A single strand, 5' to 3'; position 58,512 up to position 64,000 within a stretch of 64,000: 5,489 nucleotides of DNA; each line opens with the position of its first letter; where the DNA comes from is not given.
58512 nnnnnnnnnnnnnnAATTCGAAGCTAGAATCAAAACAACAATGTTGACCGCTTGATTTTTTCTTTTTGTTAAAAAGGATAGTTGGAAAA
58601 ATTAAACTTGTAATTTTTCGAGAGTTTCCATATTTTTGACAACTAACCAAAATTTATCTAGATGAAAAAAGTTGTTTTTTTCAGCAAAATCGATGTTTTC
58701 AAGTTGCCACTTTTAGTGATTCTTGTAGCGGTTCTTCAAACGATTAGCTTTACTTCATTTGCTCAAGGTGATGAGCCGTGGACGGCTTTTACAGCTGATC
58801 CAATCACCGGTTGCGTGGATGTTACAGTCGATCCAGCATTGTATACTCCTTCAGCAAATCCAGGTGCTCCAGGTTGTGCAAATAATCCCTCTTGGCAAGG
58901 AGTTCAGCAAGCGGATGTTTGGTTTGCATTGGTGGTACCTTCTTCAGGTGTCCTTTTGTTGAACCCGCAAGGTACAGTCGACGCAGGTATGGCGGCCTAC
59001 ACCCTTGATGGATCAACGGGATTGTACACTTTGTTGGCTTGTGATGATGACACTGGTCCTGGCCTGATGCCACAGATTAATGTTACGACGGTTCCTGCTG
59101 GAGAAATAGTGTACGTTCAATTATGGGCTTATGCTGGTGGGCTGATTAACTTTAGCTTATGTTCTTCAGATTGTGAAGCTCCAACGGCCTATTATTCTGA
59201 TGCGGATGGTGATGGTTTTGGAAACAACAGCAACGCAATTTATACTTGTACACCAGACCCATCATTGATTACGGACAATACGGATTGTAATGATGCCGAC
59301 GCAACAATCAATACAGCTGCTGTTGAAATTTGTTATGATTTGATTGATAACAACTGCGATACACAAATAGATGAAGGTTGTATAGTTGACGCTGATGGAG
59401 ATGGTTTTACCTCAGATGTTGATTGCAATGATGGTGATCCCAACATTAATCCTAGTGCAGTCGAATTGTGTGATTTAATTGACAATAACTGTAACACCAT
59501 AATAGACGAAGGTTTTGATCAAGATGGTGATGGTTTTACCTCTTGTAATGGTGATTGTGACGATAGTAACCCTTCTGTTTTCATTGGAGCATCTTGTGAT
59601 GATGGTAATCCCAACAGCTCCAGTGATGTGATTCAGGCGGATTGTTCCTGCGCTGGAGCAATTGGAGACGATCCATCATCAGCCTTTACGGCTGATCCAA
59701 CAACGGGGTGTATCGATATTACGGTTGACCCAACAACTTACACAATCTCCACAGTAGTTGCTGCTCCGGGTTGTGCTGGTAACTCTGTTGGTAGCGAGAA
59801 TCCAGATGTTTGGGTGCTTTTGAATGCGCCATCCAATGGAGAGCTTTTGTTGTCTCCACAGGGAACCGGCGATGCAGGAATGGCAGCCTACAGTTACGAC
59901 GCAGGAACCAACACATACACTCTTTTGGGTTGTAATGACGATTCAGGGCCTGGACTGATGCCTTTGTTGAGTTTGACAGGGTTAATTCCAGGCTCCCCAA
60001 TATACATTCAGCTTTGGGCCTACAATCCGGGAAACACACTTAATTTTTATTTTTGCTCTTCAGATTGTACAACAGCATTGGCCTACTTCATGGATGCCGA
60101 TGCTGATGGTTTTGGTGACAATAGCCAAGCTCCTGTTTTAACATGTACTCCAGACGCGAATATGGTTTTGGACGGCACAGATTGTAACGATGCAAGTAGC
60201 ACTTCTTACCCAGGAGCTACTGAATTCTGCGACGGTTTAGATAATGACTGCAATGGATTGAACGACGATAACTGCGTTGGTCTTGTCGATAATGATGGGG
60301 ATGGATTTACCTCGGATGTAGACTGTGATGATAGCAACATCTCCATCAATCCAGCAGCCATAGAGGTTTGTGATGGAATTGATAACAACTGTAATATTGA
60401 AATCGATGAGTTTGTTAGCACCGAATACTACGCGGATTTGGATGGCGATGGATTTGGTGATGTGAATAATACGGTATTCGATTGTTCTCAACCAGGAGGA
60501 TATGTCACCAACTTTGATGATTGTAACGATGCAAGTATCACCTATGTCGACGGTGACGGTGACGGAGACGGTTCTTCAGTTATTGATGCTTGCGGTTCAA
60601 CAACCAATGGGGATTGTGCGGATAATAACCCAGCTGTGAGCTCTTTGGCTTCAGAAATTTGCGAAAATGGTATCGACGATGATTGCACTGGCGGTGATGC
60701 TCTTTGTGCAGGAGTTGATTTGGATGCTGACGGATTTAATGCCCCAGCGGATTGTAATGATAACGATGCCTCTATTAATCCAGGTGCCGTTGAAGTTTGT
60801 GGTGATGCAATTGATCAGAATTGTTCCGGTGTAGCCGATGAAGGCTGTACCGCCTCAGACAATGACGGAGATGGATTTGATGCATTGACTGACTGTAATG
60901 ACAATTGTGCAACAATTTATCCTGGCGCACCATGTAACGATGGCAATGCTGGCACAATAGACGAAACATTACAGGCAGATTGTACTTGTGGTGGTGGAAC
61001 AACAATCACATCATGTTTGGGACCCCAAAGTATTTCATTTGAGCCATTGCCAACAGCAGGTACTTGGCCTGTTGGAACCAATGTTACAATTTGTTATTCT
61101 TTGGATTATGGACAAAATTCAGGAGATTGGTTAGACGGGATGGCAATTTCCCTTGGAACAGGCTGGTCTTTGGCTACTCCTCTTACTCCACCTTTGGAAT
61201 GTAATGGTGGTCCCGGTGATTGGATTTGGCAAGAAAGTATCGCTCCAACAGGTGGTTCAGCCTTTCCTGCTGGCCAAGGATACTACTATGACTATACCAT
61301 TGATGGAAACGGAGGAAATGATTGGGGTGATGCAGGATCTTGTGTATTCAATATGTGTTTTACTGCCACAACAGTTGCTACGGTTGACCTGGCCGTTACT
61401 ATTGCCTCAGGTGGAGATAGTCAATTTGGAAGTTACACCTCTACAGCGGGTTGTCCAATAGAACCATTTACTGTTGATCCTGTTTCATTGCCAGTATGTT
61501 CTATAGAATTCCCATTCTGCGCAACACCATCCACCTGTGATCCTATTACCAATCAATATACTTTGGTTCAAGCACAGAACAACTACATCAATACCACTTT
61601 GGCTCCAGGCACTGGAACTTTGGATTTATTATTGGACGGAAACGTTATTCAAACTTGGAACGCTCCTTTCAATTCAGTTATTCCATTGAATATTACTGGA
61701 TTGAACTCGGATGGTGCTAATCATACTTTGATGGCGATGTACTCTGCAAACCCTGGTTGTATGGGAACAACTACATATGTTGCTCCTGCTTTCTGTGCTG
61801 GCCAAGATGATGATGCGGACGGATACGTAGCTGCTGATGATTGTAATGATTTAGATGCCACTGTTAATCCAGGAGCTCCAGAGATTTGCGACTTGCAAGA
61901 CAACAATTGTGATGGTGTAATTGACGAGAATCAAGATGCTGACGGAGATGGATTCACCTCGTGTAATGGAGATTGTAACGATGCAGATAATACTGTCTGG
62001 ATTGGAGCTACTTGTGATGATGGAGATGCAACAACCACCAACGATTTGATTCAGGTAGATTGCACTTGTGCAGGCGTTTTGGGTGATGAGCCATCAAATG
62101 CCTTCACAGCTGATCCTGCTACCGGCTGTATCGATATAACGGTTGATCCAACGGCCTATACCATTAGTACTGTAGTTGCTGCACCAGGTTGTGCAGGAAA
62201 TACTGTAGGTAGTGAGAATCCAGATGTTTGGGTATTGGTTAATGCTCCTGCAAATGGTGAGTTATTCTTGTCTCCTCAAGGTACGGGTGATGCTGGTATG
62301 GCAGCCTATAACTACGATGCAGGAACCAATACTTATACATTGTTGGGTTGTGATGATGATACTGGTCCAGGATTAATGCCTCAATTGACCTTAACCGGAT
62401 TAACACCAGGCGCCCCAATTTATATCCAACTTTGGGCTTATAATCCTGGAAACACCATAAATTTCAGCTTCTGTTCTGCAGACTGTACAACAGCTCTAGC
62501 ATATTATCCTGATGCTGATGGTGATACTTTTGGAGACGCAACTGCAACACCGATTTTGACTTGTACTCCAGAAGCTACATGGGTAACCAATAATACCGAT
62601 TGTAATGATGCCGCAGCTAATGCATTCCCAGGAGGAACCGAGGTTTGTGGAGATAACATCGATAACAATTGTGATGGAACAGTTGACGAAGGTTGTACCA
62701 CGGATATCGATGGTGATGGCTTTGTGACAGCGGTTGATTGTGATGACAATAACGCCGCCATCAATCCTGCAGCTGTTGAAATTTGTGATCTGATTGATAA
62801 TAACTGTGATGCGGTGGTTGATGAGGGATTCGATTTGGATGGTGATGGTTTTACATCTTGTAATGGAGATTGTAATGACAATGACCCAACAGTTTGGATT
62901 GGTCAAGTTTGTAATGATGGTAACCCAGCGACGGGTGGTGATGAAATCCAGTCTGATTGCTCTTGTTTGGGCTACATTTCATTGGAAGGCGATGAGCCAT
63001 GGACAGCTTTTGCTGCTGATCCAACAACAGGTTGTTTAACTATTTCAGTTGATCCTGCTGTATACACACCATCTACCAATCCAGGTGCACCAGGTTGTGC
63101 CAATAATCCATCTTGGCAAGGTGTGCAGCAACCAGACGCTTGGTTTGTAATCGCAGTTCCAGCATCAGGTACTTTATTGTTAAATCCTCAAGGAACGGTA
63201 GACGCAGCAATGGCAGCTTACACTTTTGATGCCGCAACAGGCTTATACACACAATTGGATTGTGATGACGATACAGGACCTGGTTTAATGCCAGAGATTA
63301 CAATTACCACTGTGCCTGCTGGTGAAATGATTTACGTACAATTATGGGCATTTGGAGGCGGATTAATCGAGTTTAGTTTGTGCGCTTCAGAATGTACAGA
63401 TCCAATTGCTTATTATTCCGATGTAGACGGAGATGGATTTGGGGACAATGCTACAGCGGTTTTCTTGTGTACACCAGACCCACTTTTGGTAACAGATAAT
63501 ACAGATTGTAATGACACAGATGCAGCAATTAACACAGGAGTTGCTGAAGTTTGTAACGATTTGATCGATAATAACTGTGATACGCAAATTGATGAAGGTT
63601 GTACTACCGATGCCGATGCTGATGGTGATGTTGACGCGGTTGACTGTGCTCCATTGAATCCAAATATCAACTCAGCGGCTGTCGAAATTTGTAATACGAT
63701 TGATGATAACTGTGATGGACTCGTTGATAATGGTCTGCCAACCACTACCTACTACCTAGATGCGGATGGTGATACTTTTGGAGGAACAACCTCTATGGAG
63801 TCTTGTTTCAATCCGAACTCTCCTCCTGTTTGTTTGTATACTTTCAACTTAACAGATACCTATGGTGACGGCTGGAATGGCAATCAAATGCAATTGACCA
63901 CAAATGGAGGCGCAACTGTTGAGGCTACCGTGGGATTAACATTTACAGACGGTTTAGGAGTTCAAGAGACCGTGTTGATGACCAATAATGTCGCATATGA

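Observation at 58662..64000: Giant ORF missing from the supplied ORF track: more than 1779 codons open to the window end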

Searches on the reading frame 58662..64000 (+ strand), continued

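Call 9: find_encoding_contigs(protein=P0011, flank=10000, max_places=3)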
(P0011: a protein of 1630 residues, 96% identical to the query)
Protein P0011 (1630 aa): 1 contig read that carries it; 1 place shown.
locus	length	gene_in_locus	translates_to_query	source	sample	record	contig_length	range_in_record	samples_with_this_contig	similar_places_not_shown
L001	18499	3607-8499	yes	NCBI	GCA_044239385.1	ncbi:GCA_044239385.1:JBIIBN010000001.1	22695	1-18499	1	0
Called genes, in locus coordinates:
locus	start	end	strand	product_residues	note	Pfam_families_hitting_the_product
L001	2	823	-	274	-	?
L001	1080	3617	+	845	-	PF11617:Cu-binding_MopE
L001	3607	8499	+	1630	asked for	PF11617:Cu-binding_MopE, PF18962:Por_Secre_tail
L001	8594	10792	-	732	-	PF00270:DEAD, PF04851:ResIII (weak), PF00271:Helicase_C, PF16124:RecQ_Zn_bind, PF09382:RQC, PF00570:HRDC, PF21220:RecQ-1-like_HTH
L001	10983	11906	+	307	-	PF01380:SIS, PF00571:CBS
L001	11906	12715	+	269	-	PF00902:TatC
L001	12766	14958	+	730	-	-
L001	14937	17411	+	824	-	PF11617:Cu-binding_MopE, PF13573:SprB (weak), PF18962:Por_Secre_tail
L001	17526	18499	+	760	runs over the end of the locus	PF18962:Por_Secre_tail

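Call 15: search_protein_families(library=ncbifam, max_evalue=1, proteins=[P0011, P0001])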
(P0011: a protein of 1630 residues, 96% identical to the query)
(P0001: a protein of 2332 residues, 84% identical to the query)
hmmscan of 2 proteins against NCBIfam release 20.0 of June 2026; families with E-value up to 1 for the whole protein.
P0011 (1630 aa): 3 families
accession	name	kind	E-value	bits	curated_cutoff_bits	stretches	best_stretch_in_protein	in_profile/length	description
TIGR04183.1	Por_Secre_tail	domain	2.5e-10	40.2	23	1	1557-1628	2-71/72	T9SS type A sorting domain-containing protein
NF038113.1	T9SSA_dep_M36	equivalog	4e-08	31.9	885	1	1537-1628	777-868/869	T9SS-dependent M36 family metallopeptidase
NF050177.1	TapA_OM_Porphy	equivalog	0.03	13.1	500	1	1552-1629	469-544/544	TapA/TapC family T9SS-dependent outer membrane protein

P0001 (2332 aa): 4 families
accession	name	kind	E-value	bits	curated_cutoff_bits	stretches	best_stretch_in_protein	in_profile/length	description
TIGR04183.1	Por_Secre_tail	domain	1.7e-09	37.5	23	1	2259-2330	2-71/72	T9SS type A sorting domain-containing protein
NF038113.1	T9SSA_dep_M36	equivalog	2.3e-08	32.7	885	1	2239-2330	777-868/869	T9SS-dependent M36 family metallopeptidase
NF033708.1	T9SS_Cterm_ChiA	domain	0.024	14.5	40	1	2281-2324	4-48/55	T9SS sorting signal type C domain-containing protein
NF050177.1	TapA_OM_Porphy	equivalog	0.034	12.9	500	1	2253-2330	468-543/544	TapA/TapC family T9SS-dependent outer membrane protein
